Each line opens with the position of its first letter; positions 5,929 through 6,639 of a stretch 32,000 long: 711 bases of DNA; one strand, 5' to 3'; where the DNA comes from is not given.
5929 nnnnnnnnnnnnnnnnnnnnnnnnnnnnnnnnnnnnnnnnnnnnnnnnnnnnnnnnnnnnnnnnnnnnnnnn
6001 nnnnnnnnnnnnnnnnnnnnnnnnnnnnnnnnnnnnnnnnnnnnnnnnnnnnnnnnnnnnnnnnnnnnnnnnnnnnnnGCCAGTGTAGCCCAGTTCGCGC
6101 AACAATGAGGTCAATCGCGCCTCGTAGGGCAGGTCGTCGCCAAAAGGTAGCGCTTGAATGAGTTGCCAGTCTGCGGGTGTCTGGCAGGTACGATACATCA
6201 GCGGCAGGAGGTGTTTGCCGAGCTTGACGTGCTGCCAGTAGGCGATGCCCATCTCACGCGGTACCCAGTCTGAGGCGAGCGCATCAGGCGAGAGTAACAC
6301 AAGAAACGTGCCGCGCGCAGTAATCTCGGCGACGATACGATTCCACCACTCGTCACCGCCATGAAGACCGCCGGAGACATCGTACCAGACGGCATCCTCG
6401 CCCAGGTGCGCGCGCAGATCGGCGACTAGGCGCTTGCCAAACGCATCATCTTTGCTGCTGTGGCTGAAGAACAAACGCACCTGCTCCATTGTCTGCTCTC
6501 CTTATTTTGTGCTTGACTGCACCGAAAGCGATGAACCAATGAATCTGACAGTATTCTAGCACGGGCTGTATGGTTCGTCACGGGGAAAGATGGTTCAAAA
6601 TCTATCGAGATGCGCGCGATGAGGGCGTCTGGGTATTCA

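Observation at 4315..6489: TIR-TPR fusion protein: second TIR effector in the window, coupled to a ~15-unit TPR array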

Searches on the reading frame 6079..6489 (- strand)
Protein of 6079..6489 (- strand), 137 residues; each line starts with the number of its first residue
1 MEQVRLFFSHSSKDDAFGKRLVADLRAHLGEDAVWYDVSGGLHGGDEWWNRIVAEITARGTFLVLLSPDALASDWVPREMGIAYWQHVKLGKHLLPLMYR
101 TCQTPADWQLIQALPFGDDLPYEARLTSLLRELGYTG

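Call 46: predict_structure(alignment_id=A2)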
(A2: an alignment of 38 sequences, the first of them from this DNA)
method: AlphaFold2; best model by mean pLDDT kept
length: 137 residues; sequences in the alignment: 38
mean_pLDDT: 91.5   pTM: 0.86
mean pLDDT of the five models: 91.5, 90.5, 89.8, 89.2, 88.9
residues with pLDDT >= 90: 116; 70-90: 13; 50-70: 5; < 50: 3
segments of 3 or more residues with pLDDT < 50: 40-42
pLDDT, mean of each block of 10 residues (from residue 1): 88 94 96 83 73 95 97 94 96 96 93 92 95 87
secondary structure, 60 per line:
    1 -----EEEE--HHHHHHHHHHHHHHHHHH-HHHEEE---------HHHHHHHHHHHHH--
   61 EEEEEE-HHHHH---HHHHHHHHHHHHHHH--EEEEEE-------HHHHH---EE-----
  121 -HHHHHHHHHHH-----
elements in order: E6-9 H12-29 E34-36 H46-58 E61-66 H68-72 H76-90 E93-98 H106-110 H122-132

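Call 49: fold_search(model_id=the predicted structure, library=pdb)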
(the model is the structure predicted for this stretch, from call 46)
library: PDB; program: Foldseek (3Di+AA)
matches with E <= 10: 1517; with E <= 0.001: 79
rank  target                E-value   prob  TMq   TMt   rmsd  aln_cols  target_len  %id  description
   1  8qlp_E                2.1e-06  1.00  0.77  0.27   3.2       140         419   26  CryoEM structure of the RNA/DNA bound SPARTA (BabAgo/TIR-APAZ) tetrameric complex (released 2024-01-31)
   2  8qlp_M                3.1e-06  1.00  0.74  0.27   3.4       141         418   24  CryoEM structure of the RNA/DNA bound SPARTA (BabAgo/TIR-APAZ) tetrameric complex (released 2024-01-31)
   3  4w8g                  4.0e-06  1.00  0.72  0.78   2.8       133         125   18  Crystal structure of the TIR domain of the Toll-related Receptor TRR-2 from the lower metazoan Hydra magnipapillata (cry (released 2015-09-09)
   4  9ugj_B                4.3e-06  1.00  0.70  0.69   3.6       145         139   21  Structure of SARM1 bound to SIR3-ADPR (released 2026-02-18)
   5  8isy_B                4.9e-06  1.00  0.79  0.26   2.8       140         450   22  Cryo-EM structure of free-state Crt-SPARTA (released 2023-10-18)
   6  4w8h_A                5.9e-06  1.00  0.75  0.80   2.7       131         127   18  Crystal structure of the TIR domain of the Toll-related Receptor TRR-2 from the lower metazoan Hydra magnipapillata (c (released 2015-09-09)
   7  9ugj_F                5.9e-06  1.00  0.68  0.67   4.3       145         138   17  Structure of SARM1 bound to SIR3-ADPR (released 2026-02-18)
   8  8oz6_A                6.8e-06  1.00  0.76  0.27   3.3       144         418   21  cryoEM structure of SPARTA complex ligand-free (released 2023-08-16)
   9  8spo_I                1.6e-05  1.00  0.73  0.30   3.2       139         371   22  Tetramerized activation of MapSPARTA bound with NAD+ (released 2023-08-23)
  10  8z92_E                1.8e-05  1.00  0.79  0.28   2.7       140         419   22  Crystal structure of CrtAgo/TIR-APAZ in complex with guide DNA and 16-nt target DNA (released 2025-03-12)
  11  8i88_C                1.9e-05  1.00  0.75  0.27   3.1       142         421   20  Cryo-EM structure of TIR-APAZ/Ago-gRNA complex (released 2023-07-05)
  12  4lzp_D                2.2e-05  1.00  0.54  0.56   5.4       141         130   24  Structure of the TIR domain of the immunosuppressor BtpA from Brucella (released 2013-11-06)
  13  6o0u_A                2.5e-05  1.00  0.68  0.67   4.1       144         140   19  Crystal structure of the TIR domain H685A mutant from human SARM1 (released 2019-09-04)
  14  8qlo_A                3.7e-05  1.00  0.77  0.26   3.0       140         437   26  CryoEM structure of the apo SPARTA (BabAgo/TIR-APAZ) complex (released 2024-01-31)
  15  8i87_A                3.9e-05  1.00  0.71  0.27   3.4       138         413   22  Cryo-EM structure of TIR-APAZ/Ago-gRNA-DNA complex (released 2023-07-19)
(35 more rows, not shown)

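Call 50: search_solved_structures(query=A2, max_evalue=0.01, show_alignments=5)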
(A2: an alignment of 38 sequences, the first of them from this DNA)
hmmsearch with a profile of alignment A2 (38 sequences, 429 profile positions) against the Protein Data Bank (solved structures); distinct sequences matched with E-value up to 0.01: 51.
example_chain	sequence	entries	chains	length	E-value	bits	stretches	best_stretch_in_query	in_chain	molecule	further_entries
7ml6_A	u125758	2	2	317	3.2e-27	99.8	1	229-421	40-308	CalU17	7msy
6vqp_A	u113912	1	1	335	3.7e-27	99.5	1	229-421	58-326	CalU17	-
1y4j_A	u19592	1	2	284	5.4e-27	99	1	218-420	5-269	Sulfatase modifying factor 2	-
6muj_A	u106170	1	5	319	5.5e-27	99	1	220-423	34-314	Formylglycine-generating enzyme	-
2q17_A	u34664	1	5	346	6.9e-27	98.6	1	220-423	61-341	formylglycine generating enzyme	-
31dc_A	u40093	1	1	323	2.8e-26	96.6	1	214-418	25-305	Formylglycine-generating enzyme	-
2aft_X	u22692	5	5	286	5.2e-26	95.8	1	218-418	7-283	Sulfatase modifying factor 1 | Sulfatase-modifying factor 1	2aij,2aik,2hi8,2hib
1y1e_X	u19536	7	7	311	6.3e-26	95.5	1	214-418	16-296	C-alpha-formyglycine-generating enzyme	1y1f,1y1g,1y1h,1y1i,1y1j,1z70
5ssy_A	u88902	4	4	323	6.5e-26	95.4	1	214-418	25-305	Formylglycine-generating enzyme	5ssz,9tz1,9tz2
2afy_X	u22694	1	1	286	8.8e-26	95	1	218-418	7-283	Sulfatase modifying factor 1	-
2aii_X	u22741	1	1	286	1.2e-25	94.6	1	218-418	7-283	Sulfatase modifying factor 1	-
5ssx_A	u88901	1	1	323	1.3e-25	94.4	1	214-418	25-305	Formylglycine-generating enzyme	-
8aru_A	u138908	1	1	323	1.9e-25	93.9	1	214-418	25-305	Formylglycine-generating enzyme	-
6s07_A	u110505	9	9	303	4.3e-25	92.7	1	217-418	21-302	Formylglycine-generating enzyme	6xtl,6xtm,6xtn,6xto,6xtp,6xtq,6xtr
7spq_A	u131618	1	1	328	4.4e-25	92.7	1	237-417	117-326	Serine/threonine kinase ToxD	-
9m0n_A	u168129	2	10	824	0.0011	22.2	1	10-88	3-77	Tetratricopeptide repeat protein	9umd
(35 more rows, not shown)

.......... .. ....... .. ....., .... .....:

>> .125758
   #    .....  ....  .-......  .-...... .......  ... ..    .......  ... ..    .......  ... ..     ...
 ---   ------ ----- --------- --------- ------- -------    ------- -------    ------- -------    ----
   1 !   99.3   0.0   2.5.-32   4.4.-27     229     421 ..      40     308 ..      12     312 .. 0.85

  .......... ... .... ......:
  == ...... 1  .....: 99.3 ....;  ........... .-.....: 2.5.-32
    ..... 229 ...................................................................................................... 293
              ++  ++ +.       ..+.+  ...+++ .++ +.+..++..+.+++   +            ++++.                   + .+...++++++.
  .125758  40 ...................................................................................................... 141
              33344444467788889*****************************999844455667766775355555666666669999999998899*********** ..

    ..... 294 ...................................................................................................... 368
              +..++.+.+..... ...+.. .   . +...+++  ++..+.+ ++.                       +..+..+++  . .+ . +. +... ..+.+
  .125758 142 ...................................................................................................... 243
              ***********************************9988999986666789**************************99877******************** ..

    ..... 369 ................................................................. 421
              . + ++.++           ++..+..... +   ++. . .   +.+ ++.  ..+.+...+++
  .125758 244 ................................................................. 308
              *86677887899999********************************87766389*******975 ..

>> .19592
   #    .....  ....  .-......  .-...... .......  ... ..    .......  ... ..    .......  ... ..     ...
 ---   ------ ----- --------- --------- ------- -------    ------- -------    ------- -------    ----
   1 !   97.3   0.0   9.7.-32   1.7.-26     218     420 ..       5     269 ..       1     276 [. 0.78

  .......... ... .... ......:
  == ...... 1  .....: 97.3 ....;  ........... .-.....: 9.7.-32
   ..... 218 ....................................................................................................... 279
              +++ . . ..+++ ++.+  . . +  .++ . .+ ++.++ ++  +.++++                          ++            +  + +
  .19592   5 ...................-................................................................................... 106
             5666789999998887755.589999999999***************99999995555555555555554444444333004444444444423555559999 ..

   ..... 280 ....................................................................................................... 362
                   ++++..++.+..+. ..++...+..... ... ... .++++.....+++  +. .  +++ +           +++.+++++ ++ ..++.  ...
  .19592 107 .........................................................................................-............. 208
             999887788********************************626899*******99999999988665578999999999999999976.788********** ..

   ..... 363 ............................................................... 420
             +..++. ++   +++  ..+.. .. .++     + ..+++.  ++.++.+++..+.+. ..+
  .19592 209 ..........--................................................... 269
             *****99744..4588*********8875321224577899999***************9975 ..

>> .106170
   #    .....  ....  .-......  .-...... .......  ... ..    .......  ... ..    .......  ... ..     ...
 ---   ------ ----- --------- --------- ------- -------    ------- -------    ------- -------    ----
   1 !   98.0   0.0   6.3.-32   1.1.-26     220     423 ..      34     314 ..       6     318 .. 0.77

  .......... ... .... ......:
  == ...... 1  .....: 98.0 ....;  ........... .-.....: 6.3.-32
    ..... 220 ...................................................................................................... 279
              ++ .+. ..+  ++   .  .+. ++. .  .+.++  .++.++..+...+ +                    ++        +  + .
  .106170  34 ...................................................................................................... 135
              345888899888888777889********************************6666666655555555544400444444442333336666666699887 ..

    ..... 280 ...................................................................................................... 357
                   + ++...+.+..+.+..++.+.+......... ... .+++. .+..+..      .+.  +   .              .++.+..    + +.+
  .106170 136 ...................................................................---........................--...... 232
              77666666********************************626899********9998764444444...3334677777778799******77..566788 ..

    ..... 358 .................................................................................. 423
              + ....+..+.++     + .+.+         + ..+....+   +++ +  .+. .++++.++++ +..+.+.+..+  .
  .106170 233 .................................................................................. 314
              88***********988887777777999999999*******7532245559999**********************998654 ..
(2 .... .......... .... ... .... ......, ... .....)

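Call 51: search_solved_structures(query=window:6079-6489:-, max_evalue=1, show_alignments=5)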
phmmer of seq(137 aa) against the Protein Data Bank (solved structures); distinct sequences matched with E-value up to 1: 8.
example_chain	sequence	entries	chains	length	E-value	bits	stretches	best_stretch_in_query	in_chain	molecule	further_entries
9mud_K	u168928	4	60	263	9.1e-07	32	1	5-99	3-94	Cat1 (CRISPR associated TIR 1) pentagonal filament | Cat1 (CRISPR associated TIR 1) pentagonal filament assembly | Cat1 (CRISPR-associated TIR 1)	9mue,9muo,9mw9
7uwg_A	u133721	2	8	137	0.00091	22.2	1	5-102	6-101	Molecular chaperone Tir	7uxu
8g83_A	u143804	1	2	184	0.0014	21.6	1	4-102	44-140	NAD(+) hydrolase AbTIR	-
9m0n_A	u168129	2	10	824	0.05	16.6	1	4-80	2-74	Tetratricopeptide repeat protein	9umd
7uxr_A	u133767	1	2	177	0.054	16.5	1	3-101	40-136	TIR domain protein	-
6wu7_A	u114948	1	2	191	0.24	14.4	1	79-133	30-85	Calcium and integrin-binding family member 3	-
6wu5_A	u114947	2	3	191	0.24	14.4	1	79-133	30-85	Calcium and integrin-binding family member 3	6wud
4pzk_A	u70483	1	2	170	0.44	13.5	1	54-91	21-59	tRNA (cytidine(34)-2'-O)-methyltransferase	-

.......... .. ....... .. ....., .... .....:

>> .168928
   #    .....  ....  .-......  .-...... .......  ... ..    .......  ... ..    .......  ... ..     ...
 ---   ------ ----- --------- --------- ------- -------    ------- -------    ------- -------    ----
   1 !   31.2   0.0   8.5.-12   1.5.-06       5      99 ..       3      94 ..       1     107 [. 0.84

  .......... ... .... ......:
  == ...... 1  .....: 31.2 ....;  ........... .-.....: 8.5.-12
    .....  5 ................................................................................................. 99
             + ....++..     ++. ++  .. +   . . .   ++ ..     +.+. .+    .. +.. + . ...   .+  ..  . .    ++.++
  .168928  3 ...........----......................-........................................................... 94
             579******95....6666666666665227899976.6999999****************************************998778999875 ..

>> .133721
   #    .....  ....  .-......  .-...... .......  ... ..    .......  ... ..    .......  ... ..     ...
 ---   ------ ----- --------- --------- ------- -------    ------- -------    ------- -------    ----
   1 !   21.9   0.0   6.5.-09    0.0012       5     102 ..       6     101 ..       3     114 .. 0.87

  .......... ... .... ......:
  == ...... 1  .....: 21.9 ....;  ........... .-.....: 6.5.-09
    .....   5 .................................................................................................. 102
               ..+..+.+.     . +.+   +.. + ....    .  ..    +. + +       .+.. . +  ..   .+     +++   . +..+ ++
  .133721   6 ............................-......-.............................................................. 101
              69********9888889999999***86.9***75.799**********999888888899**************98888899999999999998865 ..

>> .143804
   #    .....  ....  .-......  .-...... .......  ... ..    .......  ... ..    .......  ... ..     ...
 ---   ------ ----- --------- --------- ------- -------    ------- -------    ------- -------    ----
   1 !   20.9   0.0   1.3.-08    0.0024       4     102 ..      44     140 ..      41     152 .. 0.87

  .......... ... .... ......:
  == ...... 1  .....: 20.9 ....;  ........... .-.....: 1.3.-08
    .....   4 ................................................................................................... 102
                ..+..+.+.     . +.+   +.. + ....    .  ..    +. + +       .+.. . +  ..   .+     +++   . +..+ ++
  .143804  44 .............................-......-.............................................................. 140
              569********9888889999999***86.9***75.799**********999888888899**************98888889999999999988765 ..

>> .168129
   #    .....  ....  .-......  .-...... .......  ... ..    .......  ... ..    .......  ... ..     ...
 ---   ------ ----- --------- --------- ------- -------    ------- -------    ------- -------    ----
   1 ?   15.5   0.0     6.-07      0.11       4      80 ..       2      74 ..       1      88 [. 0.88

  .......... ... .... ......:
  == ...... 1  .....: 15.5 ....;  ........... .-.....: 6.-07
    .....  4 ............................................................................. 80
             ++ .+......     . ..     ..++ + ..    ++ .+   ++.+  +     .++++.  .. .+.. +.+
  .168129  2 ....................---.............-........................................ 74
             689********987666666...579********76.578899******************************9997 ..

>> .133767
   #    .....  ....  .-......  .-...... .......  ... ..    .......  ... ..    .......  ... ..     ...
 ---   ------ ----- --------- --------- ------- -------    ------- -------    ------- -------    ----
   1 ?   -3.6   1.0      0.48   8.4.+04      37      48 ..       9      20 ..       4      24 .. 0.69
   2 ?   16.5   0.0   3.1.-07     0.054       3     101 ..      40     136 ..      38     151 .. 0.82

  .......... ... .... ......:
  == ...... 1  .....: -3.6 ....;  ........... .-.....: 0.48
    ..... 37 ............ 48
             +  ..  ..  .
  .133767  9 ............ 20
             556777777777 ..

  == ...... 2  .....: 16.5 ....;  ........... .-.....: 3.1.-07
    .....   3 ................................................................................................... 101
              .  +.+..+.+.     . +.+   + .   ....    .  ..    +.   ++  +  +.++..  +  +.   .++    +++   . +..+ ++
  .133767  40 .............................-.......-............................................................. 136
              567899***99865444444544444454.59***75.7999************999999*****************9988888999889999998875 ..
